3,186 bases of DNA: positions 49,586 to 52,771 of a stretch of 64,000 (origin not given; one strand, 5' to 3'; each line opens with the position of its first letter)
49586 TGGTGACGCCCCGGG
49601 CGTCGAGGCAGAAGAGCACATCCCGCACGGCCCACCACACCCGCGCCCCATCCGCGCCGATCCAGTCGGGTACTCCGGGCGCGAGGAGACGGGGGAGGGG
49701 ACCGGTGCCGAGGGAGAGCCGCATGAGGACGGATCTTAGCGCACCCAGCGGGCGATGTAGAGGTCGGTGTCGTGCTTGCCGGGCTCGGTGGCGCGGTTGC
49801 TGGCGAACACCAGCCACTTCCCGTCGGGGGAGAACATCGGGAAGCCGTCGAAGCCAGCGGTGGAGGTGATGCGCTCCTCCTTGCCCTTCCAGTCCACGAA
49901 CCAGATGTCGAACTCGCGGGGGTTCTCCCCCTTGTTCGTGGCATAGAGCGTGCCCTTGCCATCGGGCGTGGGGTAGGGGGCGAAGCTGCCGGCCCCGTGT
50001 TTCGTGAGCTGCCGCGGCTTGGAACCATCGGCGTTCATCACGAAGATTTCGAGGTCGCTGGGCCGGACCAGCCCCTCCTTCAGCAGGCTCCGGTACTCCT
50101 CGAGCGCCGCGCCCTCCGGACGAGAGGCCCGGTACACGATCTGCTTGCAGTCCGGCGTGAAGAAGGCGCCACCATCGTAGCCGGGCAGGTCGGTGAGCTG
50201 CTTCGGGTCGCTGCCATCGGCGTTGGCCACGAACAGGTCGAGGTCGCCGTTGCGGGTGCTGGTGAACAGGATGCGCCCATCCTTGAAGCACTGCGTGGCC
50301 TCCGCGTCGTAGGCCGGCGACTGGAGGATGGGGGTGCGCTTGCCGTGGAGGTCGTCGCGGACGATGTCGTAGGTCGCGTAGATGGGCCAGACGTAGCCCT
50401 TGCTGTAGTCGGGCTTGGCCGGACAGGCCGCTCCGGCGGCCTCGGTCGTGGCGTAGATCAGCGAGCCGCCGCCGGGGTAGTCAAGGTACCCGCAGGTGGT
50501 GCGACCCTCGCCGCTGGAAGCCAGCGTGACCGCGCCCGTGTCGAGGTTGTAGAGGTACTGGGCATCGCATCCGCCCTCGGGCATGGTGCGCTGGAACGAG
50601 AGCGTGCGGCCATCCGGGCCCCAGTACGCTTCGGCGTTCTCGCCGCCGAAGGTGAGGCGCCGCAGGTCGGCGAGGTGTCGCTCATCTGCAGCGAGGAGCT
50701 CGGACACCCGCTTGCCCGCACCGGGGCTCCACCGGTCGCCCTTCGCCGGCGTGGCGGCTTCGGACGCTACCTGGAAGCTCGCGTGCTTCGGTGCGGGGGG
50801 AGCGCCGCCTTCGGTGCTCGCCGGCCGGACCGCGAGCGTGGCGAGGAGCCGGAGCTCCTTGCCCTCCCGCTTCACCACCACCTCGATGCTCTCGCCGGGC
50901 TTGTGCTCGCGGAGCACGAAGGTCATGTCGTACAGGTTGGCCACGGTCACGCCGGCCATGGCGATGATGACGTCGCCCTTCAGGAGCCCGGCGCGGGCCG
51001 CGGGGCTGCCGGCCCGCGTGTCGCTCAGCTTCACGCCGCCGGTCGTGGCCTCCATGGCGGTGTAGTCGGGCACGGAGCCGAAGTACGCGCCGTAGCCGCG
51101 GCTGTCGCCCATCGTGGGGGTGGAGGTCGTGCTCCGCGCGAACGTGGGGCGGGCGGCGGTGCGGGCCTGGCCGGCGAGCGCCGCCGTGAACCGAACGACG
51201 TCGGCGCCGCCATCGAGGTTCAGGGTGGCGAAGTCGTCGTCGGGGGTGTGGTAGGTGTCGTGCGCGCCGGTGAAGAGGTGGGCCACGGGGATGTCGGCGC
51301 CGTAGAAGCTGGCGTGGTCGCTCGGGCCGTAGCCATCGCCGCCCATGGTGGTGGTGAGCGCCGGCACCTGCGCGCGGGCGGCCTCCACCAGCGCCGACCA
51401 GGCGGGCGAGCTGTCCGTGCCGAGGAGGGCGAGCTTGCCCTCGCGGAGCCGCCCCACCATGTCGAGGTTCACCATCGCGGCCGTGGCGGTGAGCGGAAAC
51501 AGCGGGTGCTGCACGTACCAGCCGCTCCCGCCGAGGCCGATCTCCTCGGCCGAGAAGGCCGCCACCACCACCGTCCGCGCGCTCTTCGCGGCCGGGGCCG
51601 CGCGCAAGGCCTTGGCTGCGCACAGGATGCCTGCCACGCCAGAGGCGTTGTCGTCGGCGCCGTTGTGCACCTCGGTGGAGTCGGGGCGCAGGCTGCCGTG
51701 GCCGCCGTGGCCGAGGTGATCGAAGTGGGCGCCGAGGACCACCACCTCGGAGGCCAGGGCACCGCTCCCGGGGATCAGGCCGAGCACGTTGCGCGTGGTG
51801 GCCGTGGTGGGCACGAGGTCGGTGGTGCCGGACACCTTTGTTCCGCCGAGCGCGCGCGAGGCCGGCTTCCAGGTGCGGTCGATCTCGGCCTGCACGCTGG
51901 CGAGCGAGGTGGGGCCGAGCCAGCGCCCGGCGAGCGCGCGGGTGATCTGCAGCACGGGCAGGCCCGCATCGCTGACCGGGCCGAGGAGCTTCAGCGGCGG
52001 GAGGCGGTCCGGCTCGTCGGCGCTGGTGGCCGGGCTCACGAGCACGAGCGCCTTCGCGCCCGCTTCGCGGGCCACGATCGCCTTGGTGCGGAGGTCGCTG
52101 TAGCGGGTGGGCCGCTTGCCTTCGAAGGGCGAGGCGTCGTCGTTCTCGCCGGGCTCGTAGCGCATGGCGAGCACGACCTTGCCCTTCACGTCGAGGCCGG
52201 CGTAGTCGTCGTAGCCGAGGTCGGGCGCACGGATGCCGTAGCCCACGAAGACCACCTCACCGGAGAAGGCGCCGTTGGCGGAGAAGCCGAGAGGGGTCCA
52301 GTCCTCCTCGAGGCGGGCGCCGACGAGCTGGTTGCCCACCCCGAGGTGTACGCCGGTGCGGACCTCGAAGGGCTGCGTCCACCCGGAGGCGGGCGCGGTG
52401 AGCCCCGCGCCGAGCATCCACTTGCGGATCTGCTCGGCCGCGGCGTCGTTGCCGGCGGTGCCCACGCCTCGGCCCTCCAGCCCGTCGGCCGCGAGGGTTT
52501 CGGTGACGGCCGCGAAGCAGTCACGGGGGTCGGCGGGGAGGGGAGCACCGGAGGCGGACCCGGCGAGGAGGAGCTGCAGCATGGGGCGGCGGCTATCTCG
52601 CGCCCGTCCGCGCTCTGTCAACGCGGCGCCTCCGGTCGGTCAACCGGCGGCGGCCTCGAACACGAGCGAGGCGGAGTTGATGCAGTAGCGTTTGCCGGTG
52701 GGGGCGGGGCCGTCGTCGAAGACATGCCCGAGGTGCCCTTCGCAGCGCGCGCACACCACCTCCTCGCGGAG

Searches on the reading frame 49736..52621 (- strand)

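Call 45: search_protein_families(library=ncbifam, proteins=[window:49736-52621:-], max_evalue=0.00001)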
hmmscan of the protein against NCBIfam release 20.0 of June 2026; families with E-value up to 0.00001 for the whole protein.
window:49736-52621:- (961 aa): 13 families
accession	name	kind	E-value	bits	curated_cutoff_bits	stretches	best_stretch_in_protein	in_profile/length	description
TIGR02800.1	propeller_TolB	equivalog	1.4e-23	83.5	343.15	1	858-944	304-387/418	Tol-Pal system beta propeller repeat protein TolB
TIGR02037.1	degP_htrA_DO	subfamily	5.7e-10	38.7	416.2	1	528-603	259-334/434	Do family serine endopeptidase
NF053518.1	DipepPtdsDpp5Prph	equivalog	2.8e-09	36.1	900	0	761-837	52-129/655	dipeptidyl-peptidase Dpp5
NF041199.1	trx7_PDZ_seleno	equivalog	3.3e-08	32.9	300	1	530-592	205-268/390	Trx7/PDZ domain-containing (seleno)protein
NF045908.1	AminopepLapALeg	equivalog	4.7e-08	32.3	600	1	293-475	206-382/396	aminopeptidase LapA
NF040960.1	MamE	equivalog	2e-07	30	800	1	526-617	465-551/659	magnetosome formation protease MamE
TIGR02038.1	protease_degS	equivalog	2.2e-07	30.4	422.95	1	527-596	277-346/351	outer membrane-stress sensor serine endopeptidase DegS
NF050055.1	SerProtHtrAMycob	equivalog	2.7e-07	29.9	800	1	525-600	427-498/502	serine protease HtrA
NF047968.1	SerProtHtrA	equivalog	2.8e-07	30.2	470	1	526-592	287-353/357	serine protease HtrA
NF041616.1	T2SS_C_SYNERG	exception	2.4e-06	27.1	200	1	527-592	226-291/296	type II secretion system protein GspC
NF041521.1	HhoA_HhoB_HtrA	equivalog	2.9e-06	26.8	450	1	527-593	262-328/335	HhoA/HhoB/HtrA family serine endopeptidase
TIGR00054.1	TIGR00054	equivalog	4.8e-06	25.7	147.55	1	531-592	205-265/421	RIP metalloprotease RseP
NF008147.1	PRK10898.1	equivalog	5.8e-06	25.7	408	1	527-596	278-347/352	outer membrane-stress sensor serine endopeptidase DegS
